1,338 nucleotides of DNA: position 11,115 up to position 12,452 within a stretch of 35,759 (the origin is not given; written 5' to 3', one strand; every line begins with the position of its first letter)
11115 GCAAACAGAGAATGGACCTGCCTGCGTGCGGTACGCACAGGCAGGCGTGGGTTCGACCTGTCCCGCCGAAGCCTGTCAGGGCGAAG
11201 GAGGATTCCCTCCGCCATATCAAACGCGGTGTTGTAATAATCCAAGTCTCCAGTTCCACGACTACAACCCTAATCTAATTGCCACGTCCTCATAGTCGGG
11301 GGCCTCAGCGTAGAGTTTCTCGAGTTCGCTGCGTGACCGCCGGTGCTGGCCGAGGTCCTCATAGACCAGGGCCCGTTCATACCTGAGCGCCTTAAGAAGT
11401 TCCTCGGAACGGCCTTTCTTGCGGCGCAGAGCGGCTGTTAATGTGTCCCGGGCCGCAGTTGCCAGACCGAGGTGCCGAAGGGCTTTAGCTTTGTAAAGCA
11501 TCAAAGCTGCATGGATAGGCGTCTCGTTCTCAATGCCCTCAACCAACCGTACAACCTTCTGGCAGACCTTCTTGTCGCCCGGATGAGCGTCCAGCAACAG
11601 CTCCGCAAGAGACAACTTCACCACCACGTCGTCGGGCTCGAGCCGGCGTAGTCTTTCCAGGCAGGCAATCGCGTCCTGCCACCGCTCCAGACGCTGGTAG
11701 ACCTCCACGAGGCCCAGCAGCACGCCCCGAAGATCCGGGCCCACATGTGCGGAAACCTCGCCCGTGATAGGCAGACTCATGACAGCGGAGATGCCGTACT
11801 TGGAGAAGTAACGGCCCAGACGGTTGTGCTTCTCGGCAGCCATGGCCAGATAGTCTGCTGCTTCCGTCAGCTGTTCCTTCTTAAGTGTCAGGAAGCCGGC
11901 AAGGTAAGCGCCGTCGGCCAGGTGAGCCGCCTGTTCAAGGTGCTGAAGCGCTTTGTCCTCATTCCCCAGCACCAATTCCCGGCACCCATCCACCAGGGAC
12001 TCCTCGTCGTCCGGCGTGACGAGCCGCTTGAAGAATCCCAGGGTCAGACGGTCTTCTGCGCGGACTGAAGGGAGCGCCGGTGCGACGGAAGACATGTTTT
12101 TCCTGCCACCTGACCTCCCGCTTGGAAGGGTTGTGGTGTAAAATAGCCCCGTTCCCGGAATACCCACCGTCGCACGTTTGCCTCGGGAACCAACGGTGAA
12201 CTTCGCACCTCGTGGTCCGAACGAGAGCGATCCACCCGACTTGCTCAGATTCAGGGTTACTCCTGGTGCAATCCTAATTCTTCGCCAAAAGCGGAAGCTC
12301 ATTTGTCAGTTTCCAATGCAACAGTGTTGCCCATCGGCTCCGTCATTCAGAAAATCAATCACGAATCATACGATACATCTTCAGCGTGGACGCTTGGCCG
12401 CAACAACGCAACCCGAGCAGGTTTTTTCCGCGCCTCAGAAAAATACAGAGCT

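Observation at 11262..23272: Candidate undescribed defence module: four coupled genes (kinase/NTPase giant, 610-aa protein, nuclease/ATPase giant, DUF4236-TPR)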

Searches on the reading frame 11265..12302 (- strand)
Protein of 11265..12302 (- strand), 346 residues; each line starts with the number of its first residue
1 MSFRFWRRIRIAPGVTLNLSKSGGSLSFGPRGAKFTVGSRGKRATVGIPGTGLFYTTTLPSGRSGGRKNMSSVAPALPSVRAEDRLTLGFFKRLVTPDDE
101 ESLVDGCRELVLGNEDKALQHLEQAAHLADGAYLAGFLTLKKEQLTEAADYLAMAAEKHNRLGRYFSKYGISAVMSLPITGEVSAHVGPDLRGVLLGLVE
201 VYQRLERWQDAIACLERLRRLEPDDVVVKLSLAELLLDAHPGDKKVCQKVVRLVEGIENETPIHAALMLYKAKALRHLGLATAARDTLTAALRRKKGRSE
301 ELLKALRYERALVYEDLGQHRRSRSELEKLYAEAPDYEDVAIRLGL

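Call 3: search_protein_families(library=pfam, proteins=[window:11265-12302:-], max_evalue=0.01)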
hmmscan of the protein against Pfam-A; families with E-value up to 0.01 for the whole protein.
window:11265-12302:- (346 aa): 9 families
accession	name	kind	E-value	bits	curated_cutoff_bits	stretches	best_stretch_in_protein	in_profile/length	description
PF14020.11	DUF4236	-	1.2e-20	74.2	27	1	3-56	1-55/55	Protein of unknown function (DUF4236)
PF13428.12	TPR_14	-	3.8e-09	36.8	23.5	1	194-235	3-44/44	Tetratricopeptide repeat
PF13432.12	TPR_16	-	3e-07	31.2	32.7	1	198-238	3-43/65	Tetratricopeptide repeat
PF14559.12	TPR_19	-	3.3e-07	31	25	1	193-232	26-65/68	Tetratricopeptide repeat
PF13174.12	TPR_6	-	8.6e-05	23.4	26.3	0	195-224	3-32/33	Tetratricopeptide repeat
PF07719.23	TPR_2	-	0.00019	21.8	27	0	201-225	10-34/34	Tetratricopeptide repeat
PF13371.12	TPR_9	-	0.00045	20.6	35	0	200-226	3-29/73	Tetratricopeptide repeat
PF13181.12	TPR_8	-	0.0038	17.7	25.7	0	307-336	4-33/34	Tetratricopeptide repeat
PF23914.1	TPR_CcmH_CycH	-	0.0078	16.5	42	0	200-252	58-111/158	Cytochrome c-type biogenesis protein H TPR domain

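Call 4: search_protein_families(library=padloc, proteins=[window:11265-12302:-], max_evalue=0.01)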
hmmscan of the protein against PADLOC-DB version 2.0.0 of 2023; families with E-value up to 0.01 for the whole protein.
window:11265-12302:- (346 aa): 0 families

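Call 15: search_protein_families(library=ncbifam, proteins=[window:11265-12302:-], max_evalue=0.01)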
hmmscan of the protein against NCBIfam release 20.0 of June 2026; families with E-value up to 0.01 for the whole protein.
window:11265-12302:- (346 aa): 4 families
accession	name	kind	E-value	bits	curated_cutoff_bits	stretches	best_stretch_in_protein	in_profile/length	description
NF052415.1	T3SS_chap_SctY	equivalog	3.6e-05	24.2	70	1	194-292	8-104/106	type III secretion apparatus assembly chaperone SctY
TIGR02917.1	PEP_TPR_lipo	equivalog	0.0047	14.9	312.2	0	209-295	414-495/899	XrtA/PEP-CTERM system TPR-repeat protein PrsT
TIGR03922.1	T7SS_EccA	equivalog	0.0061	15.2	466.65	0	249-340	123-218/557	type VII secretion AAA-ATPase EccA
NF008757.0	PRK11788.1-5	equivalog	0.0072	15.5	363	0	194-338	143-283/388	lipopolysaccharide assembly protein LapB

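Call 84: find_homologous_proteins(query=window:11265-12302:-, max_evalue=0.001)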
Query window:11265-12302:- (346 aa): 1649 proteins with E <= 0.001 among 8000 candidates; the best 120 are listed.
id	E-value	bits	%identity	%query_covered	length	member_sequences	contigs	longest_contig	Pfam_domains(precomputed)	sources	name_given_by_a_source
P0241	5.9e-202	688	90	100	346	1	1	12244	PF14559.13,PF13371.13,PF13432.13,PF14020.12,PF13428.13,PF07719.24,PF13174.13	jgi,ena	-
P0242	1.0e-199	681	90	100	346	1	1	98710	PF13432.13,PF14020.12,PF13428.13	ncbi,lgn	ncbi:MAG: hypothetical protein Kow0029_21680 [Candidatus Rifleibacteriota bacterium]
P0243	1.1e-199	681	90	100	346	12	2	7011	PF13432.13,PF14020.12,PF13428.13,PF07719.24,PF13174.13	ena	-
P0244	8.4e-199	678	88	100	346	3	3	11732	PF13432.13,PF14020.12,PF13428.13,PF07719.24,PF13174.13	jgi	-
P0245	1.8e-198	677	89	100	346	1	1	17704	PF14559.13,PF13371.13,PF13432.13,PF14020.12,PF13428.13,PF07719.24,PF13174.13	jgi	-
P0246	1.1e-197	674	88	100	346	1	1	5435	PF13432.13,PF14020.12,PF13428.13,PF07719.24,PF13174.13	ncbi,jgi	-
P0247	3.9e-197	673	88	100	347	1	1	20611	PF13371.13,PF21545.4,PF13432.13,PF14020.12,PF13428.13,PF07719.24,PF13174.13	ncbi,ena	-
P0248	4.4e-196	669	88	100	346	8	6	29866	PF14559.13,PF13432.13,PF14020.12,PF13428.13,PF07719.24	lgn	-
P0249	1.4e-195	667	88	100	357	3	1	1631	PF13432.13,PF14020.12,PF13428.13,PF07719.24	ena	-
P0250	1.7e-195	667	88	100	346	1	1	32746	PF14559.13,PF13432.13,PF14020.12,PF13428.13,PF07719.24,PF13174.13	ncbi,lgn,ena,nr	ncbi:MAG TPA: DUF4236 domain-containing protein [Deltaproteobacteria bacterium]|nr:DUF4236 domain-co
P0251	6.6e-195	665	87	100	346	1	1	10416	PF14559.13,PF13371.13,PF13432.13,PF14020.12,PF13428.13,PF07719.24,PF13174.13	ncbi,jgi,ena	-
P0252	2.8e-194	663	87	100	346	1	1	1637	PF13432.13,PF14020.12,PF13428.13,PF07719.24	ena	-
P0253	2.9e-194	663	87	100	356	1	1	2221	PF13371.13,PF13432.13,PF14020.12,PF13428.13,PF07719.24,PF13174.13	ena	-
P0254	3.9e-194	663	88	100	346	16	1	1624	PF13432.13,PF14020.12,PF13428.13,PF07719.24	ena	-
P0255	5.4e-194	662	88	100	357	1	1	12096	PF14559.13,PF13432.13,PF14020.12,PF13428.13,PF07719.24,PF13174.13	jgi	-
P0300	1.7e-183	628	82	100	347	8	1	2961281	PF14559.13,PF13371.13,PF13424.13,PF13432.13,PF14020.12,PF13428.13,PF13181.13,PF07719.24,PF13174.13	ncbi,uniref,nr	ncbi:DUF4236 domain-containing protein [Thiohalobacter sp. IOR34]|uniref:DUF4236 domain-containing p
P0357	2.7e-168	578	76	100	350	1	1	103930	PF14559.13,PF00515.35,PF13424.13,PF13432.13,PF14020.12,PF13428.13,PF07719.24,PF13174.13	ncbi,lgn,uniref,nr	ncbi:DUF4236 domain-containing protein [Thermodesulforhabdus norvegica]|uniref:Tetratricopeptide rep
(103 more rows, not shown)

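Call 85: find_encoding_contigs(protein=P0300, flank=8000, max_places=1)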
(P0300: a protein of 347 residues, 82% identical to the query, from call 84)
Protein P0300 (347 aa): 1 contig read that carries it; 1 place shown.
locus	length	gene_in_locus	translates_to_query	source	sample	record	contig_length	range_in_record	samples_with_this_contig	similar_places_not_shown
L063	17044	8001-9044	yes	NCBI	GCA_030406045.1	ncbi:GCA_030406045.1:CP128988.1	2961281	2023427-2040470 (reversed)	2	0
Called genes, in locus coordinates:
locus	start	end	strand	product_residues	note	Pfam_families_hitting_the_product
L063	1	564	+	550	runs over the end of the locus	PF12161:HsdM_N, PF02384:N6_Mtase, PF07669:Eco57I (weak)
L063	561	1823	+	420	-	PF01420:Methylase_S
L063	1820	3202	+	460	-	PF13289:SIR2_2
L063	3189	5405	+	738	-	PF01580:FtsK_SpoIIIE (faint), PF01935:DUF87, PF10412:TrwB_AAD_bind (faint)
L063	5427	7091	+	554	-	PF02463:SMC_N (faint), PF13175:AAA_15 (weak), PF13476:AAA_23 (weak), PF13304:AAA_21, PF13175:AAA_15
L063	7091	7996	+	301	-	-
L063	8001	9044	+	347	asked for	PF14020:DUF4236, PF07719:TPR_2 (faint), PF13174:TPR_6 (faint), PF13371:TPR_9 (faint), PF13424:TPR_12 (faint), PF13428:TPR_14 (faint), PF13432:TPR_16 (faint), PF13181:TPR_8 (faint), +1 more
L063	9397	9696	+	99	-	-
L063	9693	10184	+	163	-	PF05534:HicB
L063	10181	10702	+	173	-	-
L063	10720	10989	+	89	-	-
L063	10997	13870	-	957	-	PF07916:TraG_N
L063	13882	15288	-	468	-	PF06122:TraH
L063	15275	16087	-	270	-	PF13728:TraF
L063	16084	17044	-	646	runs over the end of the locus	PF06986:F_T4SS_TraN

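Call 86: find_encoding_contigs(protein=P0357, flank=8000, max_places=1)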
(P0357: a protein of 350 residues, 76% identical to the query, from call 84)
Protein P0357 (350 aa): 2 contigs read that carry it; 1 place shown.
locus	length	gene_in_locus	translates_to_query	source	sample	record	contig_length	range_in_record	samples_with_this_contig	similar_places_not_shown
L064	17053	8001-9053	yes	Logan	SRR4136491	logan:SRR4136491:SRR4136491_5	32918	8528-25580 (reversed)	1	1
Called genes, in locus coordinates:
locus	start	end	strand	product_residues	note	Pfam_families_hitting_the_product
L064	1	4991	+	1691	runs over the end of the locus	PF00270:DEAD, PF00271:Helicase_C, PF09369:MZB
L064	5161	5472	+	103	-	PF02604:PhdYeFM_antitox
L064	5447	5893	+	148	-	PF01850:PIN, PF10130:PIN_2 (weak)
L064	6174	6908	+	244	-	PF11867:T1RH-like_C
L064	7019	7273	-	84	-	-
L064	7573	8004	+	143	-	PF03013:Pyr_excise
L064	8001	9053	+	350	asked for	PF14020:DUF4236, PF00515:TPR_1 (faint), PF07719:TPR_2 (faint), PF13174:TPR_6 (faint), PF13424:TPR_12 (faint), PF13428:TPR_14 (faint), PF14559:TPR_19 (faint), PF13432:TPR_16 (faint)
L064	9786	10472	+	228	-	PF00702:Hydrolase, PF13419:HAD_2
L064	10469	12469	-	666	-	PF11992:TgpA_N, PF01841:Transglut_core, PF13559:DUF4129 (weak)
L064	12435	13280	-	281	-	PF01882:DUF58 (faint)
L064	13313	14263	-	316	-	PF20030:bpMoxR (faint), PF00004:AAA (weak), PF07726:AAA_3, PF07728:AAA_5, PF17863:AAA_lid_2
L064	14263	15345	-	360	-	PF00586:AIRS, PF02769:AIRS_C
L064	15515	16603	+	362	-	PF02618:YceG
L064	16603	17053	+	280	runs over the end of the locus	PF00483:NTP_transferase, PF12804:NTP_transf_3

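Call 87: find_encoding_contigs(protein=P0242, flank=8000, max_places=1)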
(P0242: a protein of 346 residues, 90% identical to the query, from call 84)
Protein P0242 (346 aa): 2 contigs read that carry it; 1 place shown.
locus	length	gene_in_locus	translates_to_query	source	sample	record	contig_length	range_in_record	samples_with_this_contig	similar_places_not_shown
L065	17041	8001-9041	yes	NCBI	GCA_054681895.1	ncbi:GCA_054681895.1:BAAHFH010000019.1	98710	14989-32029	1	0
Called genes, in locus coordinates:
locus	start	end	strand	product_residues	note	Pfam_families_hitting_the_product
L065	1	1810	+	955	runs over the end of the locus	PF00176:SNF2-rel_dom, PF00270:DEAD (faint), PF04851:ResIII, PF00271:Helicase_C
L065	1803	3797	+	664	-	PF08665:PglZ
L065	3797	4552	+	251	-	-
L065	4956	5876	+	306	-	PF01734:Patatin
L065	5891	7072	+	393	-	PF18144:SMODS (weak), PF21654:DncV-like_NTFase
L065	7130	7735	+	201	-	-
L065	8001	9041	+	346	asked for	PF14020:DUF4236, PF13428:TPR_14 (faint), PF13432:TPR_16 (faint)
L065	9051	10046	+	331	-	PF03747:ADP_ribosyl_GH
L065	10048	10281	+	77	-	PF09954:DUF2188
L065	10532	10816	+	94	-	-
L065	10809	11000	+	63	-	-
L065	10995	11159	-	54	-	-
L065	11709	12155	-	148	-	PF20118:DUF6508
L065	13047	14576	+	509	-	PF00158:Sigma54_activat (faint), PF25199:nSTAND_NTPase5 (faint), PF02367:TsaE (faint), PF03215:Rad17 (faint), PF00004:AAA, PF05496:RuvB_N (weak), PF00004:AAA, PF07728:AAA_5 (weak), +14 more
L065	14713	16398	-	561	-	PF00749:tRNA-synt_1c, PF03950:tRNA-synt_1c_C, PF20974:tRNA-synt_1c_C2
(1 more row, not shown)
